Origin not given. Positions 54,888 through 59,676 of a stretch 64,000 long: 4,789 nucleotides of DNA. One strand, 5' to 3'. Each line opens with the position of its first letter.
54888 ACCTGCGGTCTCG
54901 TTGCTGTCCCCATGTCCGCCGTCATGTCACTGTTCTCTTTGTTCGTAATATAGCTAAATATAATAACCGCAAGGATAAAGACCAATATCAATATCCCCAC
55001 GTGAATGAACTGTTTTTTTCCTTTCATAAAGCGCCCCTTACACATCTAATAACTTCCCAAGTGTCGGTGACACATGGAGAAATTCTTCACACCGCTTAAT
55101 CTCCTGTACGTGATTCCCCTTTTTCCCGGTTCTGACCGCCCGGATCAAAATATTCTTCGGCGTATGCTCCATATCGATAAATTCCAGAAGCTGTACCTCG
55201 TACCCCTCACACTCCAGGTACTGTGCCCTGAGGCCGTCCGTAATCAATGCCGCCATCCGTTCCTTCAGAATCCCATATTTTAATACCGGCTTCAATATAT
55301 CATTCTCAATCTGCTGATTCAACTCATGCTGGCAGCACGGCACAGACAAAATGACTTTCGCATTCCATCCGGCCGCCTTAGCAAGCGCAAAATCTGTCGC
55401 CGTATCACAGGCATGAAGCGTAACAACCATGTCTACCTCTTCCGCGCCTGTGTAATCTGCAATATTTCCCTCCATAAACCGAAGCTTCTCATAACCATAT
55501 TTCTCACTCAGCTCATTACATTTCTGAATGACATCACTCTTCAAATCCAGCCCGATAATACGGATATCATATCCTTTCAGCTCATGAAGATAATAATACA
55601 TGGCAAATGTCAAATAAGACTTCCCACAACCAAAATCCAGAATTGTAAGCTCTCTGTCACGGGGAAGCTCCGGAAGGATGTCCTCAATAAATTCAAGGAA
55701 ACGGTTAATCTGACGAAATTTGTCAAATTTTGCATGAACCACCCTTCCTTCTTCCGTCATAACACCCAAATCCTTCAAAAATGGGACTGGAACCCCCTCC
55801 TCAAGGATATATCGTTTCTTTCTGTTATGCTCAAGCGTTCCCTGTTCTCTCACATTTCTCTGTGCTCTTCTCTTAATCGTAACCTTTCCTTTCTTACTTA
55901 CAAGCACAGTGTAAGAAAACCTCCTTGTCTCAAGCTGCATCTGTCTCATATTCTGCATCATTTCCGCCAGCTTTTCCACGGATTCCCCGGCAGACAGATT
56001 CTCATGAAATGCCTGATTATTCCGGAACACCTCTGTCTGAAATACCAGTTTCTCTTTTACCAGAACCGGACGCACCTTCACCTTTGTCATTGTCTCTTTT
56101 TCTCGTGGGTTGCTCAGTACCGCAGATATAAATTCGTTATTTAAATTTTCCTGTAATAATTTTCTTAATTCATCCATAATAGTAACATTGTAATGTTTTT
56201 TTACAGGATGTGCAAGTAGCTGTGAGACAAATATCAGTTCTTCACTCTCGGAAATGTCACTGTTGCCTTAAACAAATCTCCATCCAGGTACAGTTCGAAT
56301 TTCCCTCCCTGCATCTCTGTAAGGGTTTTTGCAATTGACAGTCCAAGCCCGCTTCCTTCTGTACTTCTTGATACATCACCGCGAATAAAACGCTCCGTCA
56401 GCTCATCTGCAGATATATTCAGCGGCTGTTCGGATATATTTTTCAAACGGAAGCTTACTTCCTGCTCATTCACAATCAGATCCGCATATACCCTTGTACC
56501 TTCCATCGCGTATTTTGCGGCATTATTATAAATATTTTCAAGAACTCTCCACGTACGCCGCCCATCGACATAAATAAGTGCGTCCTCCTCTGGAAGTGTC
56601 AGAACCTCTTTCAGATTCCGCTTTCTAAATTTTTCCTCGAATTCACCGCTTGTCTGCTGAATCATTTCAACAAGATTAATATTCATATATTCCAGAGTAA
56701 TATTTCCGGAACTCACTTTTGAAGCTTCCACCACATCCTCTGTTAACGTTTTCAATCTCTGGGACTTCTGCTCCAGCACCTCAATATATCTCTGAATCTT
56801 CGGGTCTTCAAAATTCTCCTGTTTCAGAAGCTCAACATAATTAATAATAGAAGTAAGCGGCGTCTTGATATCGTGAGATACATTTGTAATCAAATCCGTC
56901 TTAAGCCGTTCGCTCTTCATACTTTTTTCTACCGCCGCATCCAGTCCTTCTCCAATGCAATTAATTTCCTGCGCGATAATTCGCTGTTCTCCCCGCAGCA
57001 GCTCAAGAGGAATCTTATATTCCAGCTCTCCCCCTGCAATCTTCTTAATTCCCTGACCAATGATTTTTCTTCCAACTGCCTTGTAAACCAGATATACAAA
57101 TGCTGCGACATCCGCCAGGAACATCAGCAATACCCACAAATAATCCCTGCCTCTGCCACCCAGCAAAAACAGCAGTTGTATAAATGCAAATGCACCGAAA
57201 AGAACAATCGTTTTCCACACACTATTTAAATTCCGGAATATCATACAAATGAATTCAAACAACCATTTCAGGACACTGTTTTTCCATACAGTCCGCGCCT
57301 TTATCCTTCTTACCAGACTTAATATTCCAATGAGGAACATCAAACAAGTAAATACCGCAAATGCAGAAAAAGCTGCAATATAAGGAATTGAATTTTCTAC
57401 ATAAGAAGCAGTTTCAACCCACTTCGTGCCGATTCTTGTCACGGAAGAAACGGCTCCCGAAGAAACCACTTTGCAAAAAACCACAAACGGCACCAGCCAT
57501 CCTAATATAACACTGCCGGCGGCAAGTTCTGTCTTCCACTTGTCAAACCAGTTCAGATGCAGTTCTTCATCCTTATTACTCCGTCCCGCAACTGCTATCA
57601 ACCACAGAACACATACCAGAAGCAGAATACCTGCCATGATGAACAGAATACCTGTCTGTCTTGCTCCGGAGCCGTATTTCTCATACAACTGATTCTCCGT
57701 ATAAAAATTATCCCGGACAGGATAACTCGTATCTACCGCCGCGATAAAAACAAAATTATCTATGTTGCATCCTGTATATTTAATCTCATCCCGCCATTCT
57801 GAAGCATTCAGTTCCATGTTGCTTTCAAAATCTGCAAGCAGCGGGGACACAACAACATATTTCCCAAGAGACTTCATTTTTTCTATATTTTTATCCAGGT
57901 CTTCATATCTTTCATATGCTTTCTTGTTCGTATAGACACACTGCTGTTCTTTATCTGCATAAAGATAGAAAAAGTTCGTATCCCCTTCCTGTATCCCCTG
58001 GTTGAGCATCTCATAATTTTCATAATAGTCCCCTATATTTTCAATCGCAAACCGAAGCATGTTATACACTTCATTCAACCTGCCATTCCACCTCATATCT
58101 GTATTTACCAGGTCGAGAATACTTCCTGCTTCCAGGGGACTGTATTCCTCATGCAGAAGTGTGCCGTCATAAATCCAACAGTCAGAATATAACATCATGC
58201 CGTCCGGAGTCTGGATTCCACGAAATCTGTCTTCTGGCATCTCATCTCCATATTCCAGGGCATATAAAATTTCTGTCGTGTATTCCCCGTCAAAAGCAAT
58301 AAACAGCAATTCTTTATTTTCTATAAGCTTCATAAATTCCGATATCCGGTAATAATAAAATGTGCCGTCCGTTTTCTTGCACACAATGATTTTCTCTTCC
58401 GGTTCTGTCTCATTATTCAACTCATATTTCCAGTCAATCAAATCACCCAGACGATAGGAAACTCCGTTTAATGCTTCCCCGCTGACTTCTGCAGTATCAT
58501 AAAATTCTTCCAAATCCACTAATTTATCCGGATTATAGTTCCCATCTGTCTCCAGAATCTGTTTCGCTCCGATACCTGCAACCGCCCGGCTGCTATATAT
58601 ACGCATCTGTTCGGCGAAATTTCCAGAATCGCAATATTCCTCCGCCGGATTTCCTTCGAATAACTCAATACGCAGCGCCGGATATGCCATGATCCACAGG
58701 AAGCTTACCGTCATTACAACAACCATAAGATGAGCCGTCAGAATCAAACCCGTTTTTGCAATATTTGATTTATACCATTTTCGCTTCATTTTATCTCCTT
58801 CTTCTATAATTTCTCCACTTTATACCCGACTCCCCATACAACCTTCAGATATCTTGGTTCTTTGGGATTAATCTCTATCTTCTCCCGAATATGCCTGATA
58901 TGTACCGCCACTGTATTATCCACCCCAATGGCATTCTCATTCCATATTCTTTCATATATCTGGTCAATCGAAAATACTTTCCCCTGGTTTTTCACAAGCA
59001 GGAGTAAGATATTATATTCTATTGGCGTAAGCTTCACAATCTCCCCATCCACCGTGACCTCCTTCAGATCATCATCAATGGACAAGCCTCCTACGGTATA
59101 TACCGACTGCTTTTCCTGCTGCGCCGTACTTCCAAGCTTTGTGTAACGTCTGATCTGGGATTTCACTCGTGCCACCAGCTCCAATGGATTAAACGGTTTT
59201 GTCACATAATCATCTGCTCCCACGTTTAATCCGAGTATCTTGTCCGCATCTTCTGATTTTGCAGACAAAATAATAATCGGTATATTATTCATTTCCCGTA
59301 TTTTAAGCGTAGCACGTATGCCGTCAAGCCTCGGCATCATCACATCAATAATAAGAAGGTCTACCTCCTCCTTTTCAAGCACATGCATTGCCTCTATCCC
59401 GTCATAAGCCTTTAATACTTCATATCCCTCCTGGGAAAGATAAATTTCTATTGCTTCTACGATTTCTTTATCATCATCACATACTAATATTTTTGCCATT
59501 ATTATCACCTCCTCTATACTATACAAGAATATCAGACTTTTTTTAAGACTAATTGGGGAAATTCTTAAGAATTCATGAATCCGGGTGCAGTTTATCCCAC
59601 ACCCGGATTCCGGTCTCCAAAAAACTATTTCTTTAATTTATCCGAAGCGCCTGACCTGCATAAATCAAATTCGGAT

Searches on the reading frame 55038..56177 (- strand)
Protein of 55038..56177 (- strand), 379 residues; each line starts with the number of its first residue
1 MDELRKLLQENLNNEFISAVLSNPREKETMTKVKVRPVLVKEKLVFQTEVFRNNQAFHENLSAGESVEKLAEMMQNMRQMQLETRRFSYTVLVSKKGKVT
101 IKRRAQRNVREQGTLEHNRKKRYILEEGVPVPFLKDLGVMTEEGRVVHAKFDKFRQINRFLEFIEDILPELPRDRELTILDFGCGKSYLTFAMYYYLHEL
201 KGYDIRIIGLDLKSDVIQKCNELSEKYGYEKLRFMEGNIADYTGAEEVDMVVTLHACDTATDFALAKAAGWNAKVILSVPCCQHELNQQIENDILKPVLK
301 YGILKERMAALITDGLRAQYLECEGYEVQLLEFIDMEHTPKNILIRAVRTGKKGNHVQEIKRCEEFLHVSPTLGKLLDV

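Call 73: search_protein_families(library=pfam, max_evalue=0.001, proteins=[window:55038-56177:-])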
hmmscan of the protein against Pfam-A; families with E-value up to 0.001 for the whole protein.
window:55038-56177:- (379 aa): 5 families
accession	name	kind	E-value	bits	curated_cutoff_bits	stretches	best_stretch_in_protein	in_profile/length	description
PF13679.12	Methyltransf_32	-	4.5e-45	153.6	27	1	152-289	1-143/143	Methyltransferase domain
PF13847.12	Methyltransf_31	-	2.5e-13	50.4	27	1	175-263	3-90/145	Methyltransferase domain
PF13649.12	Methyltransf_25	-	2.1e-07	32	27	1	179-259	1-76/97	Methyltransferase domain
PF05206.20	TRM13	-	2.5e-05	24.4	26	0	176-286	19-143/257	Methyltransferase TRM13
PF08241.18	Methyltransf_11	-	0.0003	21.8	21.2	1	180-263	1-76/95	Methyltransferase domain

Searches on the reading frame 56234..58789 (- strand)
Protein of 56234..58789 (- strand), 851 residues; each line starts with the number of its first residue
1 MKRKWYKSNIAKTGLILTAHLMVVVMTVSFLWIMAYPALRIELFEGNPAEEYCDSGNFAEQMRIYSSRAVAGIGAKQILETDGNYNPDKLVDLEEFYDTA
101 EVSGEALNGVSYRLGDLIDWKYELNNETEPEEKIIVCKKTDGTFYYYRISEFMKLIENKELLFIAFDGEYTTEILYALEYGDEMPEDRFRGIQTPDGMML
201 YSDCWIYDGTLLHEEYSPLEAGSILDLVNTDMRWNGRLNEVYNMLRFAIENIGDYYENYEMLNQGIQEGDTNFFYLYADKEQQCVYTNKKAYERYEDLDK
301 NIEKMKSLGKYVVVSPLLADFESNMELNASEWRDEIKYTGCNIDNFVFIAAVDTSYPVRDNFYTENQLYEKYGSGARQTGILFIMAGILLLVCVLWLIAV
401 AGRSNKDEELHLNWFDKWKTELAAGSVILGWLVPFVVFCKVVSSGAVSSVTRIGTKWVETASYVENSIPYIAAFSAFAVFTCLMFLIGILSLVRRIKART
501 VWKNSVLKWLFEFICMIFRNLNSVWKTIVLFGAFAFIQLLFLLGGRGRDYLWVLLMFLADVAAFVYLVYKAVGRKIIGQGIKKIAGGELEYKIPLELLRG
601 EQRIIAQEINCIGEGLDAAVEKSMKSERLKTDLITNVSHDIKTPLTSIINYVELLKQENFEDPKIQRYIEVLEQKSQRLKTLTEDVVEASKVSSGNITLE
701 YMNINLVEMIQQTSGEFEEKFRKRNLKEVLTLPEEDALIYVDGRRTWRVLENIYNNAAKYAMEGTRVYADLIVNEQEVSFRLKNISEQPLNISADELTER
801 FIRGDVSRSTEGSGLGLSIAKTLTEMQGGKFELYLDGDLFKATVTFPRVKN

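Call 72: search_protein_families(library=pfam, max_evalue=0.001, proteins=[window:56234-58789:-])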
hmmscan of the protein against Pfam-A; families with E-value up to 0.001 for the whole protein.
window:56234-58789:- (851 aa): 2 families
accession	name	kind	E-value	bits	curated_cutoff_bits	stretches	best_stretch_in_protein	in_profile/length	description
PF00512.31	HisKA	-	2.8e-15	56.6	26.9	1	630-695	2-66/66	His Kinase A (phospho-acceptor) domain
PF02518.31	HATPase_c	-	7e-09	36.6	26.4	1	743-833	3-93/111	Histidine kinase-, DNA gyrase B-, and HSP90-like ATPase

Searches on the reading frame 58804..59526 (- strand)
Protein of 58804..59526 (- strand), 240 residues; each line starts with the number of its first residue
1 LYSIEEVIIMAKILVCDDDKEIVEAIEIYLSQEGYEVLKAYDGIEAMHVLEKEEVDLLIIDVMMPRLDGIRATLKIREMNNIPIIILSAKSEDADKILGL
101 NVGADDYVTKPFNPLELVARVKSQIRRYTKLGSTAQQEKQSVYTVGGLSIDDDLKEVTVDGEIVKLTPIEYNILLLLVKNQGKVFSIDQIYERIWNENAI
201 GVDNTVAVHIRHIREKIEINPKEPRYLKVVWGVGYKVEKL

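Call 73: search_protein_families(library=pfam, max_evalue=0.001, proteins=[window:58804-59526:-])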
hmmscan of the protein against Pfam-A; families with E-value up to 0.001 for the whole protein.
window:58804-59526:- (240 aa): 2 families
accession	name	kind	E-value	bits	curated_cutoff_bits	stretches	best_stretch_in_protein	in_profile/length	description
PF00072.30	Response_reg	-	6e-30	104.1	30.2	1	13-122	1-111/111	Response regulator receiver domain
PF00486.34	Trans_reg_C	-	2.9e-24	85.4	26.2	1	162-236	2-76/77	Transcriptional regulatory protein, C terminal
